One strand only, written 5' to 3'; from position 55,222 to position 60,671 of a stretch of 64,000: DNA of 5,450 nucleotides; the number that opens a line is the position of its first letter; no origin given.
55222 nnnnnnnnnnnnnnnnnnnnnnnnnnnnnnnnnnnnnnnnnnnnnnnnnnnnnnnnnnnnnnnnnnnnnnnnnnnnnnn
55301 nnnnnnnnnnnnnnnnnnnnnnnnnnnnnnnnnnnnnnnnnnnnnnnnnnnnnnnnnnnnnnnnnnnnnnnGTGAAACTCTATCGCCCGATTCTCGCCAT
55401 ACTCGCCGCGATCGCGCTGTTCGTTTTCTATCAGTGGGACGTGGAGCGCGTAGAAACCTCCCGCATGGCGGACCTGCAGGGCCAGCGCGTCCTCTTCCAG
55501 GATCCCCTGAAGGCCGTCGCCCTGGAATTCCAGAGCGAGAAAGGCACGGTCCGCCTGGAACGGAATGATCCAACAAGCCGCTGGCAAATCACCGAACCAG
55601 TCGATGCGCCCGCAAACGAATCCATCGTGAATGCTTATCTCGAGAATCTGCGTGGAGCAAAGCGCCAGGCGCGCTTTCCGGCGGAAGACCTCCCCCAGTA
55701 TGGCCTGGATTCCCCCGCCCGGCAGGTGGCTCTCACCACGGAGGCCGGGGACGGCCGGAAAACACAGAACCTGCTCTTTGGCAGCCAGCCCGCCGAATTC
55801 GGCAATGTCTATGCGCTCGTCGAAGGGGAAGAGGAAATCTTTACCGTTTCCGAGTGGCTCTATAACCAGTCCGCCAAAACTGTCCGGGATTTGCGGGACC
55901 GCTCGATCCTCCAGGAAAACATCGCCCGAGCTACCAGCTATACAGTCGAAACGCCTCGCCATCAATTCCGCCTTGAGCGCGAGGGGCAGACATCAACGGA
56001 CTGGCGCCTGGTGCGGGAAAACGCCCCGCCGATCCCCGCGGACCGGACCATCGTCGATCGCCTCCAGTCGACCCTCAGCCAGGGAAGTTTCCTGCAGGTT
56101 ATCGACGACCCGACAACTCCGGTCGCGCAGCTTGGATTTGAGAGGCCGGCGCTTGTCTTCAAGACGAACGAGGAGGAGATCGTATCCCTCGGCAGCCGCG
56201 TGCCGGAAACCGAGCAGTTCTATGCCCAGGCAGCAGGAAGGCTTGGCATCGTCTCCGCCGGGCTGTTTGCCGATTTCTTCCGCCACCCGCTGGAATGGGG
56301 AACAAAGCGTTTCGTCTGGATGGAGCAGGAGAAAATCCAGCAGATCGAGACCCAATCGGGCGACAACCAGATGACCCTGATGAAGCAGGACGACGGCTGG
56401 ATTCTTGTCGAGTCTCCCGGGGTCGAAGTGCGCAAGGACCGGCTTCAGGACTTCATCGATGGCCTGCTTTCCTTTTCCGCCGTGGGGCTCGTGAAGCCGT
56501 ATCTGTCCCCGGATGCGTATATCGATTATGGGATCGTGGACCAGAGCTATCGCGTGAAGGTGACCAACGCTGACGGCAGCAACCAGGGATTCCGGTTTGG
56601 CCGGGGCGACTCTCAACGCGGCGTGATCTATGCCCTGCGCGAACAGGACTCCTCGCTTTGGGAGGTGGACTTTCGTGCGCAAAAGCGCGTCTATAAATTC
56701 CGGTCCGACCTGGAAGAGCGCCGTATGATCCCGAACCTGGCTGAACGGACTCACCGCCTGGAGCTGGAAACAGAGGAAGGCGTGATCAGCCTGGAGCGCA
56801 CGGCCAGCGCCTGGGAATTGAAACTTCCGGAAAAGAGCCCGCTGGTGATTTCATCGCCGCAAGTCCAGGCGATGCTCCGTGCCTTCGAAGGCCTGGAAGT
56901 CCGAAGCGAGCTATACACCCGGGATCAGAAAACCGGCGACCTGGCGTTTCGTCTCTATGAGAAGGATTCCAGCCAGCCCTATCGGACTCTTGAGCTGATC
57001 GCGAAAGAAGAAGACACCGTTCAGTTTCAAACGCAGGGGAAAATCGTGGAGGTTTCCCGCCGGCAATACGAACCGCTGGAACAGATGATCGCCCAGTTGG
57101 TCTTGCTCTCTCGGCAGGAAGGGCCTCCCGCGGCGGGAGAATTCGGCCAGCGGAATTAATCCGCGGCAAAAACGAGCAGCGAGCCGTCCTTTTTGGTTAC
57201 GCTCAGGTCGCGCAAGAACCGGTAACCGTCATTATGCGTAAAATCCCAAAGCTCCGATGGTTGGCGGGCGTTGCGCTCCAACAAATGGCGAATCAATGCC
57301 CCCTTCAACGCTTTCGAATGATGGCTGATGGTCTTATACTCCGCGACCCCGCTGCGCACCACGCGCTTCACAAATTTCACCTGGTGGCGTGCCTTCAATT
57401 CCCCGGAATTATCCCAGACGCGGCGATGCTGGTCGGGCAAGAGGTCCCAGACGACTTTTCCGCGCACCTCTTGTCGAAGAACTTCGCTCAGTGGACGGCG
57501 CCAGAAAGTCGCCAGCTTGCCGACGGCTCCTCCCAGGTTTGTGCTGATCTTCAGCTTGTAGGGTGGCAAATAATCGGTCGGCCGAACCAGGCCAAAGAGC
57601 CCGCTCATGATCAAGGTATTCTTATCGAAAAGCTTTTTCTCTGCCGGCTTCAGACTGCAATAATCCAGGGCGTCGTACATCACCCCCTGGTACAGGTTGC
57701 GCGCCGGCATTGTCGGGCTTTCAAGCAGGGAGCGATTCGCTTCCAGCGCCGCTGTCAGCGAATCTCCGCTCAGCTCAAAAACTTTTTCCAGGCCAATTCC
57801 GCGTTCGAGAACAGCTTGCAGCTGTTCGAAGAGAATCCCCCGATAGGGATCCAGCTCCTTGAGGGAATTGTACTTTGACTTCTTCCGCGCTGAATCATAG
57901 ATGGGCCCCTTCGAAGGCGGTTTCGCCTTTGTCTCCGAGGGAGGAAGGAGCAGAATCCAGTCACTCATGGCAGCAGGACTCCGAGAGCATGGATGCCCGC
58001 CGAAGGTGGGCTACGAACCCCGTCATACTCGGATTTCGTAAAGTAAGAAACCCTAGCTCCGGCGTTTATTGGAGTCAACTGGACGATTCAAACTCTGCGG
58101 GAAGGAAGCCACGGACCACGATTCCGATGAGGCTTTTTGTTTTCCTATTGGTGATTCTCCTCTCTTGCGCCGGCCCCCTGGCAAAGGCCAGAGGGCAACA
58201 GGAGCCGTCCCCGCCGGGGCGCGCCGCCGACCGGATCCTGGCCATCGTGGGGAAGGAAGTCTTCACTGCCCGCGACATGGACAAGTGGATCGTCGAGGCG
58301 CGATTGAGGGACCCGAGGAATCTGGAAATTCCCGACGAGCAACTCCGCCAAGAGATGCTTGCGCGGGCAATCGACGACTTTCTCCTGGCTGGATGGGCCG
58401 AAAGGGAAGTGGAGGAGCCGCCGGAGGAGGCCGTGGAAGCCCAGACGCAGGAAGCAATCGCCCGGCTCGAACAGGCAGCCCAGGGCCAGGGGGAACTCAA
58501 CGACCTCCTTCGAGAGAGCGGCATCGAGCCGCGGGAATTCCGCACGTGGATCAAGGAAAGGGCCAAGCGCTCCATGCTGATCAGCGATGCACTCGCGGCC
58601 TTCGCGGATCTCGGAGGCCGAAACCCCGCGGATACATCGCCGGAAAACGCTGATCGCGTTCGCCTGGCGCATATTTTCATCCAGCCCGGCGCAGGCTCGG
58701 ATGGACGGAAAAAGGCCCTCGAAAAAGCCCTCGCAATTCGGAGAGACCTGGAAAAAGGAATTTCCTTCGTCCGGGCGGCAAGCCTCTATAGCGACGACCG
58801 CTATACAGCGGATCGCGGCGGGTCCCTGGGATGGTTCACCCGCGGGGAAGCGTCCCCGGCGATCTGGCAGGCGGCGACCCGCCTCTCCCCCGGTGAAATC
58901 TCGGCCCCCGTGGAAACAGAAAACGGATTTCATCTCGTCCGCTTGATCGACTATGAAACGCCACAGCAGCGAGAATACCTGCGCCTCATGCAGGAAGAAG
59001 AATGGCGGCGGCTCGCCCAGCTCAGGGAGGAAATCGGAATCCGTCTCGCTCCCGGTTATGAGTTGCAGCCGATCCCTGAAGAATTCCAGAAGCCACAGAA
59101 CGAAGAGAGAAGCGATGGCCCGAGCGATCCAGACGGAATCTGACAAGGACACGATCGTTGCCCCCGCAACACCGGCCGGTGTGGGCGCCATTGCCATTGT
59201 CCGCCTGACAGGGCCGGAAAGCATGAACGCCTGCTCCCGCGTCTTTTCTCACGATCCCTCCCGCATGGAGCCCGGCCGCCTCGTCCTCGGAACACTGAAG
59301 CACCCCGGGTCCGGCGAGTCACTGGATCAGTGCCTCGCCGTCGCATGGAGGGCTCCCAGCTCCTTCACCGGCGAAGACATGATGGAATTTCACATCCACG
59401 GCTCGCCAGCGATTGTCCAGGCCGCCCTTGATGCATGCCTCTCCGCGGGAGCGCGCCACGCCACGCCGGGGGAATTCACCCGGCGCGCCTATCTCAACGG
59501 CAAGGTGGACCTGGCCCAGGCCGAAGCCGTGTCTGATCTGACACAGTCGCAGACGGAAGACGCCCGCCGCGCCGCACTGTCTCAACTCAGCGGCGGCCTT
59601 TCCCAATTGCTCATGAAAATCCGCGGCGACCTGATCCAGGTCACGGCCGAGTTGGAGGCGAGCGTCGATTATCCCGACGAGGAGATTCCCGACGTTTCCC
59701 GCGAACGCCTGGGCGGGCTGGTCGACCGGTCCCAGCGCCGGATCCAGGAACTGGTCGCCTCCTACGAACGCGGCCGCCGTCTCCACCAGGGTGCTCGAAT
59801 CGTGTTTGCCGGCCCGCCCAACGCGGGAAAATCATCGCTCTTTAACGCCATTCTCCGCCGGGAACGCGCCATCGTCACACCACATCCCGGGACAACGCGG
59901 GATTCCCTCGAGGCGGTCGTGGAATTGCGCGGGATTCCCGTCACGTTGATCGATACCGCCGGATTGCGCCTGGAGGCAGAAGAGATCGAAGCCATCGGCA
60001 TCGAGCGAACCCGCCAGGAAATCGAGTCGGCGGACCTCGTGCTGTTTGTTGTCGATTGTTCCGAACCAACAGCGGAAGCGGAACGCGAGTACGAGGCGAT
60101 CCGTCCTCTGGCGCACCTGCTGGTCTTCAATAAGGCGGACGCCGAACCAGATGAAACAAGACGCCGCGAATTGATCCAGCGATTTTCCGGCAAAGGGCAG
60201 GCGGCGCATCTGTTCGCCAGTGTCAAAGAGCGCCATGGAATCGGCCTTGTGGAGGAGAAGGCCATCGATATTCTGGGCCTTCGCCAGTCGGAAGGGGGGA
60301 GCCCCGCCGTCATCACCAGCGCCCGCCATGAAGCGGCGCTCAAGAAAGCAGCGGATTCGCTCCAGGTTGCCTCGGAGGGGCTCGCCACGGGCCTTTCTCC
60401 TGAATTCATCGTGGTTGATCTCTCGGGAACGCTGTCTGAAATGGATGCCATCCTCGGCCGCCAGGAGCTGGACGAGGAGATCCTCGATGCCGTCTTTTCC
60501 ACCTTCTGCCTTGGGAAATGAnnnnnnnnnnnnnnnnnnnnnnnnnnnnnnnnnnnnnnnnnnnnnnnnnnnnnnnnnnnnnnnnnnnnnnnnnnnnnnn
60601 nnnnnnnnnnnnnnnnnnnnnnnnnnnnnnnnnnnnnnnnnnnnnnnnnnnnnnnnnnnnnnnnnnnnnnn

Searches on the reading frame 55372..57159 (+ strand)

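Call 8: search_protein_families(library=pfam, proteins=[window:55372-57159:+], max_evalue=0.001)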
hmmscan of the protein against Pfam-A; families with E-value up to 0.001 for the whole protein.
window:55372-57159:+ (595 aa): 1 family
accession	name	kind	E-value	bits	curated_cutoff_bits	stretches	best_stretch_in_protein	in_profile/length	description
PF14238.11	DUF4340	-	9.4e-44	150.2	25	3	71-209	1-137/183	Domain of unknown function (DUF4340)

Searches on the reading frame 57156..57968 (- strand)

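Call 8: search_protein_families(library=pfam, proteins=[window:57156-57968:-], max_evalue=0.001)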
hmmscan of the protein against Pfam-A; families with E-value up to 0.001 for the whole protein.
window:57156-57968:- (270 aa): 1 family
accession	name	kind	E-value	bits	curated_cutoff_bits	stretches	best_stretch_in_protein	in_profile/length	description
PF03883.20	H2O2_YaaD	-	1.3e-37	130.1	29.6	1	6-252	3-233/236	Peroxide stress protein YaaA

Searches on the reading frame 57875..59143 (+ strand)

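Call 8: search_protein_families(library=pfam, proteins=[window:57875-59143:+], max_evalue=0.001)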
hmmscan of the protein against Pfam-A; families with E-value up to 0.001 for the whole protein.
window:57875-59143:+ (422 aa): 4 families
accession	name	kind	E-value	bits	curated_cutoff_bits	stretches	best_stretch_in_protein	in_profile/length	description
PF00639.27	Rotamase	-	5.7e-22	78.9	21.7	1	266-359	1-97/97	PPIC-type PPIASE domain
PF13616.12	Rotamase_3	-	5.6e-18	66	22.5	1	258-359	12-114/116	PPIC-type PPIASE domain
PF13145.12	Rotamase_2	-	1.1e-08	36.3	27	1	285-367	36-115/121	PPIC-type PPIASE domain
PF13624.11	SurA_N_3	-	0.00072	19.9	27.2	0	85-233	14-159/162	SurA-like N-terminal domain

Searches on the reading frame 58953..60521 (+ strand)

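Call 64: search_protein_families(library=pfam, proteins=[window:58953-60521:+], max_evalue=0.01)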
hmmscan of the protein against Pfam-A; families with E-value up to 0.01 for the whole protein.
window:58953-60521:+ (522 aa): 8 families
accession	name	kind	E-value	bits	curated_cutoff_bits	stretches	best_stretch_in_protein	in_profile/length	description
PF12631.12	MnmE_helical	-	1.8e-45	156.1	40.1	1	187-519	1-211/211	MnmE helical domain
PF10396.14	TrmE_N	-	8.9e-38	129.5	29.8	1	67-184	1-117/117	GTP-binding protein TrmE N-terminus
PF01926.29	MMR_HSR1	-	6.7e-26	91.1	21.9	1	282-394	1-113/113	50S ribosome-binding GTPase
PF02421.24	FeoB_N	-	2.8e-07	30.6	27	1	282-370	2-89/156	Ferrous iron transport protein B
PF00350.29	Dynamin_N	-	6.5e-07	30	27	0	283-315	1-33/168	Dynamin family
PF02492.25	cobW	-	7.3e-06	26.1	20.7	1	318-409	73-167/180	CobW/HypB/UreG, nucleotide-binding domain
PF04548.22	AIG1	-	0.0018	18.1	27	1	282-383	2-107/212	AIG1 family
PF03193.22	RsgA_GTPase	-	0.0066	16.7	30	0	278-305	104-131/174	RsgA GTPase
